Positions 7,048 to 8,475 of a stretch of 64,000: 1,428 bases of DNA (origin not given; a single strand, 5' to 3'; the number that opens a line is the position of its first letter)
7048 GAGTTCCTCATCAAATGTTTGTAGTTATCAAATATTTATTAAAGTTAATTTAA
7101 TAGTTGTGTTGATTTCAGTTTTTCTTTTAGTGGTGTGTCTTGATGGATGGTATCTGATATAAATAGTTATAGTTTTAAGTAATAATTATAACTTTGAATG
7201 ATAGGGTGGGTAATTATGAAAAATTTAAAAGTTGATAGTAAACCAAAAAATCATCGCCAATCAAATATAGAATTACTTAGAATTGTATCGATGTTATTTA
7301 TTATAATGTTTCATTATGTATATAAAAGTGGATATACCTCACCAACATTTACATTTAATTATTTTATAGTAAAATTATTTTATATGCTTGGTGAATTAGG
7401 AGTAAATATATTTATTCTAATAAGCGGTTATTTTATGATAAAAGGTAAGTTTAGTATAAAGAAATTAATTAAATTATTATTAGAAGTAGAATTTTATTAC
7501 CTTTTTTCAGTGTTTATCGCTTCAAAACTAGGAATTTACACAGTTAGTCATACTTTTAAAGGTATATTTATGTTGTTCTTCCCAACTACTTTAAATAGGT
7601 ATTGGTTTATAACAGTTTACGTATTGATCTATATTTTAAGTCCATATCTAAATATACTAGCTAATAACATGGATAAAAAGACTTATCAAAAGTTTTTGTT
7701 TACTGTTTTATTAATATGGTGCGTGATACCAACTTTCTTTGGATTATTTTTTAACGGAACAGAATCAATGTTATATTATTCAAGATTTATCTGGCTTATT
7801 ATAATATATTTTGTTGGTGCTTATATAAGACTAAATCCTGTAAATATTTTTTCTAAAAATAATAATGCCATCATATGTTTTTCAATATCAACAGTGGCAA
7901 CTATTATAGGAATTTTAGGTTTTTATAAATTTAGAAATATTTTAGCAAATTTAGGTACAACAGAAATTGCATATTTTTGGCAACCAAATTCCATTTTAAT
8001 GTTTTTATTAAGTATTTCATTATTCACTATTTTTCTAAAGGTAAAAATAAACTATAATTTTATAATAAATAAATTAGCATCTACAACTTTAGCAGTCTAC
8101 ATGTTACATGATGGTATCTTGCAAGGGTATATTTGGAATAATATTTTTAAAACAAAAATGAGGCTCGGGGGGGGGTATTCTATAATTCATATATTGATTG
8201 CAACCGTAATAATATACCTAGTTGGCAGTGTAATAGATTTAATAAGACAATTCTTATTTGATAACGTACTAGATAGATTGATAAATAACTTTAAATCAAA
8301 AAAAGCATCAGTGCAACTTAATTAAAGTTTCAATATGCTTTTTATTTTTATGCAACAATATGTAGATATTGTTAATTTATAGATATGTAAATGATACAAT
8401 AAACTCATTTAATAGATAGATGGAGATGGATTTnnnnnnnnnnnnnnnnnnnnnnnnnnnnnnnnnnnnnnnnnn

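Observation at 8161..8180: Second G9 tract, inside an Acyltransferase_3 (OatA/OafA-like) gene, in the same sequence context as the P4 tract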

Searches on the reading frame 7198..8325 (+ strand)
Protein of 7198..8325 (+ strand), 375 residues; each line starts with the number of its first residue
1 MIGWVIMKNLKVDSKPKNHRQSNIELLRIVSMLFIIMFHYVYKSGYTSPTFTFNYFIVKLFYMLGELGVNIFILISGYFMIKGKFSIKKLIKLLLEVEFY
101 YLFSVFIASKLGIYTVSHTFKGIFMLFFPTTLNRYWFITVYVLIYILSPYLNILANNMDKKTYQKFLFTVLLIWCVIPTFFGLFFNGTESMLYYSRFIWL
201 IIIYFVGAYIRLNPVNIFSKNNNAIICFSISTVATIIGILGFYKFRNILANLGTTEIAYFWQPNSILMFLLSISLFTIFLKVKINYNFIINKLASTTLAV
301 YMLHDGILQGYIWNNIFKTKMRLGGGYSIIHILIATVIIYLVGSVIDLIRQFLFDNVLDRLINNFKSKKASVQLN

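Call 5: search_protein_families(library=pfam, proteins=[window:7198-8325:+])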
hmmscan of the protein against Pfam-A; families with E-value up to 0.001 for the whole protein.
window:7198-8325:+ (375 aa): 1 family
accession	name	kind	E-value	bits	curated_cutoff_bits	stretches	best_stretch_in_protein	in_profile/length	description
PF01757.29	Acyl_transf_3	-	3.5e-28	99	31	1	23-343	3-321/326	Acyltransferase domain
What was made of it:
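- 7216..8325 (+): Stand-alone acyltransferase-3 (AT3) membrane O-acyltransferase gene of 369 aa. An upstream in-frame ATG at 7198 would give 375 aa. Pfam PF01757 at E=3.5e-28 (call 5).
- On Acyltransferase_3 (PF01757) stand-alone ('AT3-only') O-acyltransferases: E=3.5e-28 and 99 bits against a cut-off of 31, covering profile positions 3-321 of 326 (call 5).
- Checked: The ORF matches Pfam Acyl_transf_3 at E=3.5e-28, covering 3-321 of 326 profile positions (call 5).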

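Call 7: find_encoding_contigs(protein=window:7198-8325:+, flank=6000, max_places=10)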
Protein window:7198-8325:+ (375 aa): 1 contig read that carries it; 1 place shown.
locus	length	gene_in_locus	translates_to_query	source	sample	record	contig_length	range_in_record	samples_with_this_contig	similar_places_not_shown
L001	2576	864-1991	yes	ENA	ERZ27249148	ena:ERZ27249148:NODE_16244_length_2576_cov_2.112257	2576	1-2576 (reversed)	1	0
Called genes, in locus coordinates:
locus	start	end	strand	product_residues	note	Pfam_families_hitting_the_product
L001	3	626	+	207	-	?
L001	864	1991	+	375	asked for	PF01757:Acyl_transf_3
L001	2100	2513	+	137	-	PF13166:AAA_13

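Call 8: find_homologous_proteins(query=window:7198-8325:+, max_evalue=1e-10)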
Query window:7198-8325:+ (375 aa): 520 proteins with E <= 1e-10 among 4335 candidates; the best 120 are listed.
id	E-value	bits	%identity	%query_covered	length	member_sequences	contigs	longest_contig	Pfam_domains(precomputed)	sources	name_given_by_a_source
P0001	1.5e-230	783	100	98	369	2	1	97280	PF01757.29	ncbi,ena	-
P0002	3.7e-128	446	63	93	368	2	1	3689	PF01757.29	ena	-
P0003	3.4e-123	429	58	95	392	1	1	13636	PF01757.29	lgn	-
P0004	5.8e-122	425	56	97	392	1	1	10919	PF01757.29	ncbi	-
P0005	7.2e-122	425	58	96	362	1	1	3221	PF01757.29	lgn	-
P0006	4.5e-121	422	57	95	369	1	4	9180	PF01757.29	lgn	-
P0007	5.7e-121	422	57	94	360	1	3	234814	PF01757.29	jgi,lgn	jgi:surface polysaccharide O-acyltransferase-like enzyme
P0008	1.7e-120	421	57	94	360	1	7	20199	PF01757.29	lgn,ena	-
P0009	1.9e-120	420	59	93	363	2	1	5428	PF01757.29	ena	-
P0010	4.0e-120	419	57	94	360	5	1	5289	PF01757.29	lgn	-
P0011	1.9e-119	417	57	94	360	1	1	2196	PF01757.29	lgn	-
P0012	5.7e-119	415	56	96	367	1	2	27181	PF01757.29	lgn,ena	-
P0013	9.2e-119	415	58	93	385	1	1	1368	PF01757.29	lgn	-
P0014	2.1e-117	410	55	94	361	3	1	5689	PF01757.29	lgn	-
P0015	2.6e-117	410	57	93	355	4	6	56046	PF01757.29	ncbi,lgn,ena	-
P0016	1.4e-116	408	56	95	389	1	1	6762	PF01757.29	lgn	-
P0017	8.4e-116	405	57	93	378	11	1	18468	PF01757.29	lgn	-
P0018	3.1e-115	403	55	92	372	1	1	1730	PF01757.29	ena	-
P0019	1.8e-114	401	58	93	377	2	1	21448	PF01757.29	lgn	-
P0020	7.7e-113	395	54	98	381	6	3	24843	PF01757.29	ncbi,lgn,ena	-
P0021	2.3e-112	394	54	93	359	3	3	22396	PF01757.29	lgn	-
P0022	4.5e-112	393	56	93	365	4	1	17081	PF01757.29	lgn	-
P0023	1.1e-111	392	54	96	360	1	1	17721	PF01757.29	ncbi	-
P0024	1.5e-111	391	55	94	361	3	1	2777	PF01757.29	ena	-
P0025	1.1e-110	388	53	97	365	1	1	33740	PF01757.29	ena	-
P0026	4.9e-110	386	55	93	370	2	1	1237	PF01757.29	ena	-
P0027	8.7e-110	385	54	93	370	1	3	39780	PF01757.29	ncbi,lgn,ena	-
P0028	8.7e-110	385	55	89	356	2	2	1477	PF01757.29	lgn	-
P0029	5.1e-109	383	55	93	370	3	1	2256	PF01757.29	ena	-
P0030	1.0e-108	382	53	96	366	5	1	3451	PF01757.29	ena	-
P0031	1.3e-107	378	52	93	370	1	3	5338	PF01757.29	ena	-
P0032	2.0e-107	378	53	95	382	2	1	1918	PF01757.29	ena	-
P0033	1.2e-106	375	52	94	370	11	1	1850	PF01757.29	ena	-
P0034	1.5e-105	371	52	92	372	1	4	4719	PF01757.29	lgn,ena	-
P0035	1.8e-105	371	54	92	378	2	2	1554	PF01757.29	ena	-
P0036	3.5e-105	370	54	92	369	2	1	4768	PF01757.29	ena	-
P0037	4.1e-105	370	54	91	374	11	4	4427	PF01757.29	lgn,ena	-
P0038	7.1e-105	369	52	97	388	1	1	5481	PF01757.29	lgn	-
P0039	1.3e-104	368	52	94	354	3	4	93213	PF01757.29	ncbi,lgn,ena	-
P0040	4.1e-104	367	51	94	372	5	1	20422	PF01757.29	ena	-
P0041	1.6e-103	365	52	96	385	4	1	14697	PF01757.29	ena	-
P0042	2.0e-103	364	50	95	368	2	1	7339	PF01757.29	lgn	-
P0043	2.0e-103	364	52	94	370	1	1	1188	PF01757.29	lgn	-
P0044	2.9e-103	364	50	92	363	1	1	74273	PF01757.29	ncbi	-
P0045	9.7e-103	362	54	89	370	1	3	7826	PF01757.29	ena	-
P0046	3.7e-102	360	50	93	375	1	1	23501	PF01757.29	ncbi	-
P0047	4.1e-102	360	52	93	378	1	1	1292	PF01757.29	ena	-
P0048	4.7e-102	360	56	92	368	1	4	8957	PF01757.29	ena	-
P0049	5.7e-102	360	53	92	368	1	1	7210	PF01757.29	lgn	-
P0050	6.1e-102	359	47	95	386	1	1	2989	PF01757.29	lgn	-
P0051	1.1e-101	359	54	93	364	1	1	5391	PF01757.29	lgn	-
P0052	1.1e-101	359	48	94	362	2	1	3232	PF01757.29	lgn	-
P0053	5.8e-101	356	48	97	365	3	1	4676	PF01757.29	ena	-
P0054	9.0e-101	356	51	95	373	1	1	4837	PF01757.29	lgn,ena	-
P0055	9.8e-101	355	50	92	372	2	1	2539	PF01757.29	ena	-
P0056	1.0e-100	355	52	96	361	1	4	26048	PF01757.29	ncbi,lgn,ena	-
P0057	1.1e-100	355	52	92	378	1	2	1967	PF01757.29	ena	-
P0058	5.5e-100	353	51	93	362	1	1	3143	PF01757.29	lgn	-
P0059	7.2e-100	353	52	96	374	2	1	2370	PF01757.29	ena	-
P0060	1.6e-99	352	51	94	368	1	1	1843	PF01757.29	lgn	-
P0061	1.6e-99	351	52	92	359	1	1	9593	PF01757.29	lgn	-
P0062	2.2e-99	351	49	92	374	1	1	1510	PF01757.29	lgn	-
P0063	8.3e-99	349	50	92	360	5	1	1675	PF01757.29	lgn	-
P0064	1.1e-98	349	50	91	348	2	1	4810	PF01757.29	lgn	-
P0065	1.7e-98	348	50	91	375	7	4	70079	PF01757.29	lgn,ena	-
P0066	2.2e-98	348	48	100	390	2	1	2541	PF01757.29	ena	-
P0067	2.3e-98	348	51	95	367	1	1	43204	PF01757.29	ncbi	-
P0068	2.9e-98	347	49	96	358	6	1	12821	PF01757.29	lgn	-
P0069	4.6e-98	347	50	92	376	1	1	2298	PF01757.29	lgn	-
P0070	6.7e-98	346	53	83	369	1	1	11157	PF01757.29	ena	-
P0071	1.3e-97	345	47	94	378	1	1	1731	PF01757.29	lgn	-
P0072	1.3e-97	345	53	89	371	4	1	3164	PF01757.29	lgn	-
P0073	1.5e-97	345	52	93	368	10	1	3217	PF01757.29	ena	-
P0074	1.7e-97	345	49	93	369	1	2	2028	PF01757.29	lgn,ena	-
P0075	3.3e-97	344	49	92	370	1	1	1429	PF01757.29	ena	-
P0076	9.1e-97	342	51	92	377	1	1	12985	PF01757.29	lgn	-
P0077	1.2e-96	342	51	95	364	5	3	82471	PF01757.29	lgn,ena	-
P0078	1.2e-96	342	49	95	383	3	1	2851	PF01757.29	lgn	-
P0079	2.1e-96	341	52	93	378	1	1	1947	PF01757.29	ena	-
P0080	3.4e-96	341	51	94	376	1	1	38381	PF01757.29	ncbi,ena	-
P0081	5.1e-96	340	50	92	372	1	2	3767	PF01757.29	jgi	-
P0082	5.8e-96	340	56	82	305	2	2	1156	PF01757.29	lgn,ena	-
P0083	1.7e-95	338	53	86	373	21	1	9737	PF01757.29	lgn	-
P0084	2.7e-95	338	48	92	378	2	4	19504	PF01757.29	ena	-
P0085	1.1e-94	336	49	92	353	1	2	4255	PF01757.29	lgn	-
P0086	6.1e-94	333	51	90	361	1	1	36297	PF01757.29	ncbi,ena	-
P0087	7.6e-94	333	47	92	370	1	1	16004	PF01757.29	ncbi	-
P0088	1.4e-93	332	51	89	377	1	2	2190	PF01757.29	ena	-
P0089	3.0e-93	331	51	93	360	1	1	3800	PF01757.29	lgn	-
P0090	4.5e-93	330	50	80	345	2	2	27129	PF01757.29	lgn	-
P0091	5.9e-93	330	49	94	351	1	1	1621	PF01757.29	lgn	-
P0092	6.2e-93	330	49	94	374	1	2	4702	PF01757.29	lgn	-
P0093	8.3e-93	329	47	92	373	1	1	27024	PF01757.29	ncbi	-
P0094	1.4e-92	329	50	89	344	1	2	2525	PF01757.29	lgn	-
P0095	2.7e-92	328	49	93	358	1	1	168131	PF01757.29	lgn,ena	-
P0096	3.0e-92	328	47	96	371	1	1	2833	PF01757.29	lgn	-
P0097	4.9e-92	327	50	92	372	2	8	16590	PF01757.29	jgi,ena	-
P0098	5.8e-92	327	52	88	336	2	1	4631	PF01757.29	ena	-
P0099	9.6e-92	326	48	93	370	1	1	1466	PF01757.29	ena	-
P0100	1.2e-91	326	44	94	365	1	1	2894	PF01757.29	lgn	-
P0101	1.3e-91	325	49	89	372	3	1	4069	PF01757.29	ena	-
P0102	2.2e-91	325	47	95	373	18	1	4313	PF01757.29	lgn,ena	-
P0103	2.2e-91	325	47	94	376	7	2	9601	PF01757.29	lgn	-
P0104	2.4e-91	325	47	94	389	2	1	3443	PF01757.29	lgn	-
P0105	5.8e-91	323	53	79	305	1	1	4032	PF01757.29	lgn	-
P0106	8.4e-91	323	49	92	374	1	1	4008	PF01757.29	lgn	-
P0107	1.3e-90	322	50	90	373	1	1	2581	PF01757.29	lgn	-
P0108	1.3e-90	322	46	92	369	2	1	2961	PF01757.29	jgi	-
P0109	2.7e-90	321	51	89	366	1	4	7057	PF01757.29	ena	-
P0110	3.0e-90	321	45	93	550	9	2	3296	PF01757.29,PF12710.14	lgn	-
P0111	4.0e-90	321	49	92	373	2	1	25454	PF01757.29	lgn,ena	-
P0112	2.9e-89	318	49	92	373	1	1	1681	PF01757.29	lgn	-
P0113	3.8e-89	317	47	93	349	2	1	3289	PF01757.29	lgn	-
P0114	5.8e-89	317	47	93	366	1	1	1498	PF01757.29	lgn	-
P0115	8.3e-89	316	45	92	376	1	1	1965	PF01757.29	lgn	-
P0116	1.3e-88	316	48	92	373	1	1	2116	PF01757.29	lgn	-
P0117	1.5e-88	315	43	97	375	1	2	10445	PF01757.29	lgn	-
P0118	1.6e-88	315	45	94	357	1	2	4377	PF01757.29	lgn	-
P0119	1.7e-88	315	46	94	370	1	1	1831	PF01757.29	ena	-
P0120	8.9e-88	313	45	96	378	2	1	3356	PF01757.29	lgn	-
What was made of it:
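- No OFF allele was found in the protein collection (call 8). No OFF allele is on record (call 8).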

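Call 13: find_encoding_contigs(protein=P0001, flank=3000, max_places=10)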
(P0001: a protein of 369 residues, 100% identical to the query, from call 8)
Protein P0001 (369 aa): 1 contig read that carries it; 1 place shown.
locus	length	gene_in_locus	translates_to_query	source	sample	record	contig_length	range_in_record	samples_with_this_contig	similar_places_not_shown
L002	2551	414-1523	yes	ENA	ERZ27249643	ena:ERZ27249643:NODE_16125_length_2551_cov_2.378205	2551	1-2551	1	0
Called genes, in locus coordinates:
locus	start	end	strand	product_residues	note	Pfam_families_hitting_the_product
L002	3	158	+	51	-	?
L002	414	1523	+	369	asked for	PF01757:Acyl_transf_3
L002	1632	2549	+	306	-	?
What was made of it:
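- The ENA contigs have only about 2x coverage (calls 7, 13).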

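Call 41: predict_structure(alignment_id=A1)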
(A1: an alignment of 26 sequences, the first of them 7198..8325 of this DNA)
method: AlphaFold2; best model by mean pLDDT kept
length: 375 residues; sequences in the alignment: 26
mean_pLDDT: 87.2   pTM: 0.86
mean pLDDT of the five models: 87.2, 86.4, 84.7, 84.6, 81.4
residues with pLDDT >= 90: 250; 70-90: 83; 50-70: 16; < 50: 26
segments of 3 or more residues with pLDDT < 50: 1-18, 367-371, 373-375
pLDDT, mean of each block of 10 residues (from residue 1): 33 42 94 96 88 92 95 96 91 91 93 88 87 89 96 95 96 95 89 90 97 73 93 96 94 92 96 95 91 90 89 93 91 96 93 76 56 44
secondary structure, 60 per line:
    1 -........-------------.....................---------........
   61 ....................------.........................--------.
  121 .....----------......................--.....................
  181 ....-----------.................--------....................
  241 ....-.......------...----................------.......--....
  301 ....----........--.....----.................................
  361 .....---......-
elements in order: H2-9 H23-43 H53-80 H87-111 H120-125 H136-157 H160-184 H196-212 H221-244 H246-252 H266-281 H288-294 H297-304 H309-316 H319-323 H328-365 H369-374
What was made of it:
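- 7216..8325 (+): The AF2 model has pLDDT 87 and pTM 0.86 and is all-helical (call 41).
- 8176..8325 (+): Segment encoding the last transmembrane helix (residues 328-365) and the C-terminal tail. It is lost or replaced in every out-of-frame tract length. AF2 helix 328-365 has pLDDT above 90 (call 41).
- On Acyltransferase_3 (PF01757) stand-alone ('AT3-only') O-acyltransferases: The AF2 model (pLDDT 87) is all-helical, with about 10-11 long helices (call 41).
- The AF2 model puts residues 324-327 in a loop between helix 319-323 and helix 328-365 (call 41).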

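Call 43: fold_search(model_id=the predicted structure, library=pdb)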
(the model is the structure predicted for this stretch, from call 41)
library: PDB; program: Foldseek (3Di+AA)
matches with E <= 10: 177; with E <= 0.001: 0
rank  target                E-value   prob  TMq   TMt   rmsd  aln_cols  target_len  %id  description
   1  8vkj_B                3.3e-02  0.99  0.39  0.30  10.2       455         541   11  Cryo-EM structure of human HGSNAT bound with Acetyl-CoA (released 2024-06-26)
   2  8jkv_A                4.3e-02  0.99  0.42  0.32  10.8       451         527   11  membrane proteins (released 2024-05-22)
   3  8jl4_A                4.9e-02  0.99  0.42  0.32  11.1       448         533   12  membrane proteins (released 2024-05-22)
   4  8vli_B                5.5e-02  0.99  0.41  0.31  10.0       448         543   11  Cryo-EM structure of human HGSNAT bound with CoA and product analog (released 2024-06-26)
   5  8vlg_B                8.4e-02  0.97  0.38  0.30  10.9       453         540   10  Cryo-EM structure of human HGSNAT bound with Acetyl-CoA and substrate analog (released 2024-06-26)
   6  8vkj_A                1.4e-01  0.95  0.39  0.30  11.3       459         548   10  Cryo-EM structure of human HGSNAT bound with Acetyl-CoA (released 2024-06-26)
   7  8vlg_A                1.7e-01  0.91  0.38  0.29  11.4       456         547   10  Cryo-EM structure of human HGSNAT bound with Acetyl-CoA and substrate analog (released 2024-06-26)
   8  8vly_B                1.8e-01  0.94  0.39  0.32   9.3       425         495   10  Cryo-EM structure of human HGSNAT in transition state (released 2024-06-26)
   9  8vlv_A                1.9e-01  0.92  0.39  0.30   9.7       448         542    9  Cryo-EM structure of human HGSNAT in inactive state (released 2024-06-26)
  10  8vly_A                2.2e-01  0.90  0.38  0.31   9.7       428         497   11  Cryo-EM structure of human HGSNAT in transition state (released 2024-06-26)
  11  8tu9_A                2.4e-01  0.89  0.39  0.30  11.4       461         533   11  Cryo-EM structure of HGSNAT-acetyl-CoA complex at pH 7.5 (released 2024-02-07)
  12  8vli_A                3.0e-01  0.87  0.39  0.29  11.4       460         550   11  Cryo-EM structure of human HGSNAT bound with CoA and product analog (released 2024-06-26)
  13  8vlu_B                3.4e-01  0.82  0.38  0.29  11.1       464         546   10  Cryo-EM structure of human HGSNAT bound with CoA (released 2024-06-26)
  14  8vlu_A                3.8e-01  0.89  0.42  0.31  11.6       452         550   10  Cryo-EM structure of human HGSNAT bound with CoA (released 2024-06-26)
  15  8vlv_B                5.4e-01  0.80  0.40  0.30  10.0       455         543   10  Cryo-EM structure of human HGSNAT in inactive state (released 2024-06-26)
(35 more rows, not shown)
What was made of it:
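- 7216..8325 (+): The nearest solved fold is the acetyl-CoA transmembrane acetyltransferase HGSNAT (call 43).
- On Acyltransferase_3 (PF01757) stand-alone ('AT3-only') O-acyltransferases: The closest solved fold is the transmembrane acetyltransferase HGSNAT, a weak match at E=0.03 with probability 0.99 (call 43).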

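Call 44: search_protein_families(library=padloc, proteins=[window:7216-8325:+], max_evalue=0.01)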
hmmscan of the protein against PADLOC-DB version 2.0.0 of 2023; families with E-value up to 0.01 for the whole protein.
window:7216-8325:+ (369 aa): 0 families

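Call 48: search_protein_families(library=ncbifam, proteins=[window:7216-8325:+], max_evalue=0.01)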
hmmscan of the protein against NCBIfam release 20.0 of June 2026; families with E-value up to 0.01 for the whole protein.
window:7216-8325:+ (369 aa): 0 families

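Call 49: search_solved_structures(query=window:7216-8325:+, max_evalue=1)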
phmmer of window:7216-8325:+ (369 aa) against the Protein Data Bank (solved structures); distinct sequences matched with E-value up to 1: 1.
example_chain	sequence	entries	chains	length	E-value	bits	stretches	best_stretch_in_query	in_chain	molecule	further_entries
2fx0_A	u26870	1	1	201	0.14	14.4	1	192-266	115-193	hemolysin II regulatory protein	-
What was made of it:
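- Tried and rejected: Sequence search of solved structures gave nothing useful (call 49).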

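Call 52: find_encoding_contigs(protein=P0004, flank=10000, max_places=5)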
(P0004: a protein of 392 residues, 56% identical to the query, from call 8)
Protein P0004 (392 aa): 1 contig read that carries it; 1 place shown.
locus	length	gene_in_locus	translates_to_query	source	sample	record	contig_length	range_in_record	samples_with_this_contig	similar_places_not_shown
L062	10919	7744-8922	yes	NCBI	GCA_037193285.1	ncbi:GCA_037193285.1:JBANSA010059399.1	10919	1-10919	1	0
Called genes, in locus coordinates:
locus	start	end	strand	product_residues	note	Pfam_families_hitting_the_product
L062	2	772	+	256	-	?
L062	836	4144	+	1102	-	PF21540:Choline_bind_4 (faint), PF01183:Glyco_hydro_25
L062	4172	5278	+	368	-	PF01757:Acyl_transf_3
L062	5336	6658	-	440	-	PF02055:Glyco_hydro_30, PF02057:Glyco_hydro_59, PF17189:Glyco_hydro_30C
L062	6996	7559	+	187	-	PF02659:Mntp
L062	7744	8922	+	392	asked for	PF01757:Acyl_transf_3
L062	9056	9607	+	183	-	PF00293:NUDIX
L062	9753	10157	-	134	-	PF00380:Ribosomal_S9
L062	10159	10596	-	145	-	PF00572:Ribosomal_L13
